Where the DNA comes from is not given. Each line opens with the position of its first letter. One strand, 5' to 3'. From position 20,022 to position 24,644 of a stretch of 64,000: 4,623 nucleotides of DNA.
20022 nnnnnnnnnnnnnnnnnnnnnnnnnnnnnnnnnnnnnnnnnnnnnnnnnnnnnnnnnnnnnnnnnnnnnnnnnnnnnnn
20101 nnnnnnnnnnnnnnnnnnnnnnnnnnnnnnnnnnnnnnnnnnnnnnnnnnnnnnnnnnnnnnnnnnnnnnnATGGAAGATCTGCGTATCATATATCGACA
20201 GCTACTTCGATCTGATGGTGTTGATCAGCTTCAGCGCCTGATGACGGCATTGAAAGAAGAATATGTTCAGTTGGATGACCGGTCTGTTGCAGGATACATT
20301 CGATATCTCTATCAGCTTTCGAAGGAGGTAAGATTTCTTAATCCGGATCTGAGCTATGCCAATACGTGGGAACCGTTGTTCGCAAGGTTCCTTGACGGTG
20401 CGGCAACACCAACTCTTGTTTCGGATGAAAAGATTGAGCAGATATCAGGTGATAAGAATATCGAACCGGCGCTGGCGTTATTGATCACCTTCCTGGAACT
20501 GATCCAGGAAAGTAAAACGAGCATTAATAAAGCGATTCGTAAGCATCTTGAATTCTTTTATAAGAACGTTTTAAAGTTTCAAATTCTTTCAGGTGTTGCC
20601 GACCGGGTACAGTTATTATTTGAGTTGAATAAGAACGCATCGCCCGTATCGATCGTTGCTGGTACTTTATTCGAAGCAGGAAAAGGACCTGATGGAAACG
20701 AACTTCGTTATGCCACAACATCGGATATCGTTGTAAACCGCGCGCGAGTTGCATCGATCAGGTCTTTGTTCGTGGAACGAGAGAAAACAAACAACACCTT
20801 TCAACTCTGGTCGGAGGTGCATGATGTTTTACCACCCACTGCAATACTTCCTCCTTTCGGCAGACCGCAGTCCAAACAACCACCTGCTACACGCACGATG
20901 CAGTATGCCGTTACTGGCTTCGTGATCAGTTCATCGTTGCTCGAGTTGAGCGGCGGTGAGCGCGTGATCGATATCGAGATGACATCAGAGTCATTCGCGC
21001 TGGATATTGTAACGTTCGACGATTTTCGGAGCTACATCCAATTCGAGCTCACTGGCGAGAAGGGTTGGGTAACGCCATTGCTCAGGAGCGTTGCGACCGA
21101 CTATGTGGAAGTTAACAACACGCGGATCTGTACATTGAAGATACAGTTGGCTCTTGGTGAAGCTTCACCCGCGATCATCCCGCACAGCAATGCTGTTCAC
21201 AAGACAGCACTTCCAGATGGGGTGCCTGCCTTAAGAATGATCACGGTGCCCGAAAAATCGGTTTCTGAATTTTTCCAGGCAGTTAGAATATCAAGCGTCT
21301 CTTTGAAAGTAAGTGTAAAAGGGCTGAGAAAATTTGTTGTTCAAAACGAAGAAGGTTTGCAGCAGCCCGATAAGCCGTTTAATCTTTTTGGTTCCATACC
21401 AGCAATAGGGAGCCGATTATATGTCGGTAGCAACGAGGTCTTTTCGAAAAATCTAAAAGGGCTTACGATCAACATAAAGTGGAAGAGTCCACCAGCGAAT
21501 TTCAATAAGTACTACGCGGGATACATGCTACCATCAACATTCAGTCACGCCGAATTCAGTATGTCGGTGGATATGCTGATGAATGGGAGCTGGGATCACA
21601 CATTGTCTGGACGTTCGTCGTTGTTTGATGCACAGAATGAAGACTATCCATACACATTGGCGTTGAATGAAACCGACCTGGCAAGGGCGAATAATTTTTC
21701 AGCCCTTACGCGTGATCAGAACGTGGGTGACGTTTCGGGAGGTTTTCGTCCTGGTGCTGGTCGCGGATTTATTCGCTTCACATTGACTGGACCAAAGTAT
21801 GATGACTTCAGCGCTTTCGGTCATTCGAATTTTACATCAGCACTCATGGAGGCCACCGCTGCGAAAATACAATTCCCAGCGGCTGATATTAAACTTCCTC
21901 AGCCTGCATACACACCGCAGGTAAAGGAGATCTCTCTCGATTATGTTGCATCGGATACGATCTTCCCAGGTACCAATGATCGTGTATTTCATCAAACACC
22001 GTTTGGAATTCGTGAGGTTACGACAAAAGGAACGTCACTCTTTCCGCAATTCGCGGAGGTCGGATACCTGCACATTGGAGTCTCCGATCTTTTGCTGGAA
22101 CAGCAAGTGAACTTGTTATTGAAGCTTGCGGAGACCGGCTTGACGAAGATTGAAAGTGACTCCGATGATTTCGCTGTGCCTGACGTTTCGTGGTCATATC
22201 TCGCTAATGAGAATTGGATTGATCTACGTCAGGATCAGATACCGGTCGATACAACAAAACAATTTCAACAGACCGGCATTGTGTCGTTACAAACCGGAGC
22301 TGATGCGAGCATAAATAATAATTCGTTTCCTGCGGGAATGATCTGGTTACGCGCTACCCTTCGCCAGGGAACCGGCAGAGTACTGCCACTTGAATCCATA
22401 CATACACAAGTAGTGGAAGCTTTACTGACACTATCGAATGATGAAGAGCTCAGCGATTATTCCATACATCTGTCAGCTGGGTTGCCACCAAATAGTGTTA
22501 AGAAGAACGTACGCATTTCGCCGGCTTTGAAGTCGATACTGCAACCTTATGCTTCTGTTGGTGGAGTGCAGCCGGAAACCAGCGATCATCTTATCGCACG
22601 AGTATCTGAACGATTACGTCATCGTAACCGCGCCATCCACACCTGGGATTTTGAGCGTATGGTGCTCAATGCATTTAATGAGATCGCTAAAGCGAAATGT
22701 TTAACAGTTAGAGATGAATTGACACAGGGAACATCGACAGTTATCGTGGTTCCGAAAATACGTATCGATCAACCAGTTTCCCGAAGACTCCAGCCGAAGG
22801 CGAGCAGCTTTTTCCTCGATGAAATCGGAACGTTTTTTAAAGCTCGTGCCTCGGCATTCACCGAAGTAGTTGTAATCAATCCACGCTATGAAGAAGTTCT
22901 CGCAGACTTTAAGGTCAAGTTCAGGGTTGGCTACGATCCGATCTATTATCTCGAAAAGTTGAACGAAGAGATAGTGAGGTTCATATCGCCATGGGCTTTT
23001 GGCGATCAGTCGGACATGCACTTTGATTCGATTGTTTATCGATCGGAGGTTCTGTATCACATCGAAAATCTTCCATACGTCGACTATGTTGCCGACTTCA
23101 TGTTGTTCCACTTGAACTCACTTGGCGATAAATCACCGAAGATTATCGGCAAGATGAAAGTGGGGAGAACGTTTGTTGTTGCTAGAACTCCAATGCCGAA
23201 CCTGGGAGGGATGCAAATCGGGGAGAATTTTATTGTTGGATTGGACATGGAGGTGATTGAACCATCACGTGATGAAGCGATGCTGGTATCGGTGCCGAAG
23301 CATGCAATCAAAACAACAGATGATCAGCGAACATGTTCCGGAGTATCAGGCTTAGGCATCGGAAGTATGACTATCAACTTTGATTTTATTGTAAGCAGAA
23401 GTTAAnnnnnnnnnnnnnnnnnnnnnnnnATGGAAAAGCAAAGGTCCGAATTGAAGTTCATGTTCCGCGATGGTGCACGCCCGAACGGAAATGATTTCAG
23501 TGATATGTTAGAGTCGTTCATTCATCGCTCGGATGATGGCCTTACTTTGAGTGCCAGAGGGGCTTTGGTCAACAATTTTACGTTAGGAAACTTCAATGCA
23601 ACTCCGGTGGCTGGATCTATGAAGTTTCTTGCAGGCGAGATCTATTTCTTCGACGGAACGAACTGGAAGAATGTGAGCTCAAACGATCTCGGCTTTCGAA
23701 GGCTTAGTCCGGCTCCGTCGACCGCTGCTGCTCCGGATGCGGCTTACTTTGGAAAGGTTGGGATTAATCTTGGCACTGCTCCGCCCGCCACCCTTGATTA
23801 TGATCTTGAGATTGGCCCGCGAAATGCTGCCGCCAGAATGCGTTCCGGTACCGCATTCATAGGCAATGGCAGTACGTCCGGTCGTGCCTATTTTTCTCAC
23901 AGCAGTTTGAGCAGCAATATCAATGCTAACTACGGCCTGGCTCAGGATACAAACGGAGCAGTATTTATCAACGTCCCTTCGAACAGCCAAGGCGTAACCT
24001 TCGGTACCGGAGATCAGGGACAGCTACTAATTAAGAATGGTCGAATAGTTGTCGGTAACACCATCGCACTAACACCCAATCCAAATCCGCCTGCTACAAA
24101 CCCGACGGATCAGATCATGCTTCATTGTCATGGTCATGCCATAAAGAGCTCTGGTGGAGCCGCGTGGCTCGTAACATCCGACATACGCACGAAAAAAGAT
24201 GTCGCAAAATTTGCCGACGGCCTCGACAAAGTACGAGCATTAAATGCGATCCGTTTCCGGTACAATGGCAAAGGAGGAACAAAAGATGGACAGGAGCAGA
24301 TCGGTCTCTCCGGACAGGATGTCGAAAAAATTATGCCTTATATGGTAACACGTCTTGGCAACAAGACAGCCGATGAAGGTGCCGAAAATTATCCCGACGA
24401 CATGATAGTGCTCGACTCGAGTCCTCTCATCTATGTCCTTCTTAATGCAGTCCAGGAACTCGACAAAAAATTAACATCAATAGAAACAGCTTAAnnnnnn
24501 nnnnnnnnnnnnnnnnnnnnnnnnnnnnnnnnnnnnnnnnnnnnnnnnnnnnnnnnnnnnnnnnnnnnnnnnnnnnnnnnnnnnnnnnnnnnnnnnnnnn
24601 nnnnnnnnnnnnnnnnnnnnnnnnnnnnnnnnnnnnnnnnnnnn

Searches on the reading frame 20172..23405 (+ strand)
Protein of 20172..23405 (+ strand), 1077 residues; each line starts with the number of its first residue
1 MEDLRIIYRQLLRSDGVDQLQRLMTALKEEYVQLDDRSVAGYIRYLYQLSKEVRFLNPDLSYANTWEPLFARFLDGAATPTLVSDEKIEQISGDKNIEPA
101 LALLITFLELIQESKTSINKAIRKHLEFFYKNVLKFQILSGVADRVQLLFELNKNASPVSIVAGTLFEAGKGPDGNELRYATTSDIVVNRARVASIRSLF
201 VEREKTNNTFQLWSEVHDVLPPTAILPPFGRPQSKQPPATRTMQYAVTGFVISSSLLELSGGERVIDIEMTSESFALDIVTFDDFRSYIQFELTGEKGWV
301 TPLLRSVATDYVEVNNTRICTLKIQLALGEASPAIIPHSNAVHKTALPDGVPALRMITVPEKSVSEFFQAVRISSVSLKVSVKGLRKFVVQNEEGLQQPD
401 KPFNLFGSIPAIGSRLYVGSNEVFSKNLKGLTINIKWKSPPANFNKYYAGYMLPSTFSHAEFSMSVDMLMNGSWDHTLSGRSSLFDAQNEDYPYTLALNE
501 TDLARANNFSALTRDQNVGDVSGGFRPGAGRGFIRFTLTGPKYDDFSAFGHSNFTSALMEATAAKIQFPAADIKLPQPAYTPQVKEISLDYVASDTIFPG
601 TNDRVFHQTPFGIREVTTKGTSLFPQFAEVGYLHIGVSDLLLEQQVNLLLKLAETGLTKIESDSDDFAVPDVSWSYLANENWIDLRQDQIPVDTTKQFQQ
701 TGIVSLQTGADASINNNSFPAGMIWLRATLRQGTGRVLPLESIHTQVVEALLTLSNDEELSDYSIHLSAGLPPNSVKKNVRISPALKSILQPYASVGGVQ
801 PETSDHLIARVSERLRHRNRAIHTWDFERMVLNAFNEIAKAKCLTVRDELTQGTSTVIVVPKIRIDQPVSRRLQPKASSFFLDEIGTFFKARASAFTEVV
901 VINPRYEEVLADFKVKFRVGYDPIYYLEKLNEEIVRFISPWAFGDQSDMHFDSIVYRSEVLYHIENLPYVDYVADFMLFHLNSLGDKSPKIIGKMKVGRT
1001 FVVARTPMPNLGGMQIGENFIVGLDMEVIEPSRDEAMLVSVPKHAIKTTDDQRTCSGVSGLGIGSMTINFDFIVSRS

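Call 3: search_protein_families(library=pfam, proteins=[window:20172-23405:+], max_evalue=0.01)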
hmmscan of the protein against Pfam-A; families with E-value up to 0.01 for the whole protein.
window:20172-23405:+ (1077 aa): 1 family
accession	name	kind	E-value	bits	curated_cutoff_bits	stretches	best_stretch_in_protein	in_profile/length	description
PF04865.19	Baseplate_J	-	0.00088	19.1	21.1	0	792-876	103-182/255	Baseplate J-like protein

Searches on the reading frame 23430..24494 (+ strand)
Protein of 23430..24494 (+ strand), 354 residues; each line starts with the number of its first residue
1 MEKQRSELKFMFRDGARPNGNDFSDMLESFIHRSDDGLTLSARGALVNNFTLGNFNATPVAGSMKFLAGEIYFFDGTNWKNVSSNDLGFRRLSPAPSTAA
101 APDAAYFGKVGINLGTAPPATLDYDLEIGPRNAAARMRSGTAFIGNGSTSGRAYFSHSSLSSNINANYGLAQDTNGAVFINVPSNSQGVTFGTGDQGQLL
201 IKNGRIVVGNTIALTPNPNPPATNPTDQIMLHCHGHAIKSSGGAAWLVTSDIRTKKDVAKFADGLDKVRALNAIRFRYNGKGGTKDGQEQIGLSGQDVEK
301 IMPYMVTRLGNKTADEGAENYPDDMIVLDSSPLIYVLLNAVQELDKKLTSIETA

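Call 3: search_protein_families(library=pfam, proteins=[window:23430-24494:+], max_evalue=0.01)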
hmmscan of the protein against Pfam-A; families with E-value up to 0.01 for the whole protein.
window:23430-24494:+ (354 aa): 1 family
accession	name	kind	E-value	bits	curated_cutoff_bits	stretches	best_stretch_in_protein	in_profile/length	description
PF13884.11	Peptidase_S74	-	3.6e-11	43.6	22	1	250-306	1-57/58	Chaperone of endosialidase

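Call 8: search_protein_families(library=ncbifam, proteins=[window:23430-24494:+], max_evalue=1)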
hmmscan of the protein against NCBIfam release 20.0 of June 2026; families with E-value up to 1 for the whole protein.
window:23430-24494:+ (354 aa): 0 families

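Call 57: find_related_loci(query=A6, collection=metagenome_contigs, flank=10000)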
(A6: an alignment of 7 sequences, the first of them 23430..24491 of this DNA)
Query A6 (354 aa) in metagenome_contigs; peptide patterns used: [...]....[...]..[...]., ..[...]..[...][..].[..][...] (x = any residue, [..] = any of these).
600 stretches matched a pattern (row limit reached: there are more); 50 encode a relative of the query (tblastn E <= 1e-3); 50 distinct loci.
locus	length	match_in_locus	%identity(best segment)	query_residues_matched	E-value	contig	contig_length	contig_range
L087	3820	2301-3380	57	1-352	4e-136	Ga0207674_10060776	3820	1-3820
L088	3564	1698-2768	51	1-352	4e-117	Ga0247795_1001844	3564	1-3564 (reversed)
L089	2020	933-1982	45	1-352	5e-101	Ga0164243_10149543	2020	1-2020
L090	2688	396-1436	38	2-354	5e-58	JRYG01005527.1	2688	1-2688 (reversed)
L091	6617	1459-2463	35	2-352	1e-56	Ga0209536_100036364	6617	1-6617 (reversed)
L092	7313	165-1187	37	1-354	6e-56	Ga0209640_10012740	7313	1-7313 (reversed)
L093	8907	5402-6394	34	1-352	1e-54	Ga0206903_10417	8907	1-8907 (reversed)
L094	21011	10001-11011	35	1-352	2e-54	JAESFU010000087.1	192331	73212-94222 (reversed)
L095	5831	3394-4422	36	2-354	2e-54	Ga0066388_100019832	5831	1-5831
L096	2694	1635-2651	35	2-352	5e-54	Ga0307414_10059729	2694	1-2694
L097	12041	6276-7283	34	5-354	1e-53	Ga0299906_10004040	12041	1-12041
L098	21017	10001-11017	35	2-354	9e-52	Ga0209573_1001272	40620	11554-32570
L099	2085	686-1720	34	2-353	2e-51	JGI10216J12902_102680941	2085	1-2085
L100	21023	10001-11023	33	2-352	2e-49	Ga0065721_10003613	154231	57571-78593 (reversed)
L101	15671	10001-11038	34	2-351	2e-48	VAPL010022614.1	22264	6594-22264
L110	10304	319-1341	34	2-354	9e-45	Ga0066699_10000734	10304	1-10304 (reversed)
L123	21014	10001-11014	33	2-352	2e-43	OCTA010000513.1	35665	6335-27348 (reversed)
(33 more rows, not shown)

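Call 72: search_protein_families(library=pfam, proteins=[L098:16207-18315:+, L110:6425-7909:+, L123:16100-17626:+, L094:18297-19061:+], max_evalue=0.01)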
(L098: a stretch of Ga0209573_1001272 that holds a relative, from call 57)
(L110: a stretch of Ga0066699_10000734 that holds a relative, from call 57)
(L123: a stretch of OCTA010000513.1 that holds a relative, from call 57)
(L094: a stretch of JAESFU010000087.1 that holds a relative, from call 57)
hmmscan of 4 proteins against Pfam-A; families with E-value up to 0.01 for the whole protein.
L098:16207-18315:+ (703 aa): 3 families
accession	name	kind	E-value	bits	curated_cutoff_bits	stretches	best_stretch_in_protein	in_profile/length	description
PF16640.11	Big_3_5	-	1e-15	58.5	35.5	1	483-570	6-84/88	Bacterial Ig-like domain (group 3)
PF00652.28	Ricin_B_lectin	-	5.8e-13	49.6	29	1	575-700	3-126/126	Ricin-type beta-trefoil lectin domain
PF00094.30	VWD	-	0.0096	16.7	22.9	0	166-199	3-36/156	von Willebrand factor type D domain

L110:6425-7909:+ (495 aa): 1 family
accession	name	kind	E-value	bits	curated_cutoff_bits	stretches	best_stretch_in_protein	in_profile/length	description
PF00094.30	VWD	-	0.00091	20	22.9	1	143-237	2-81/156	von Willebrand factor type D domain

L123:16100-17626:+ (509 aa): 2 families
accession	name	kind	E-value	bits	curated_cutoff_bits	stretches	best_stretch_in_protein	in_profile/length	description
PF00094.30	VWD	-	0.0017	19.1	22.9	1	144-241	3-85/156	von Willebrand factor type D domain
PF23263.1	C8-3_MUC4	-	0.0025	17.5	25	1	414-449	5-34/50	Mucin-4-like C8-3 domain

L094:18297-19061:+ (255 aa): 1 family
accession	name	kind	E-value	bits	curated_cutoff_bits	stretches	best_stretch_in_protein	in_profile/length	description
PF10342.15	Kre9_KNH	-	0.0004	21.5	24.6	0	100-132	6-38/94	Kre9/KNH-like N-terminal Ig-like domain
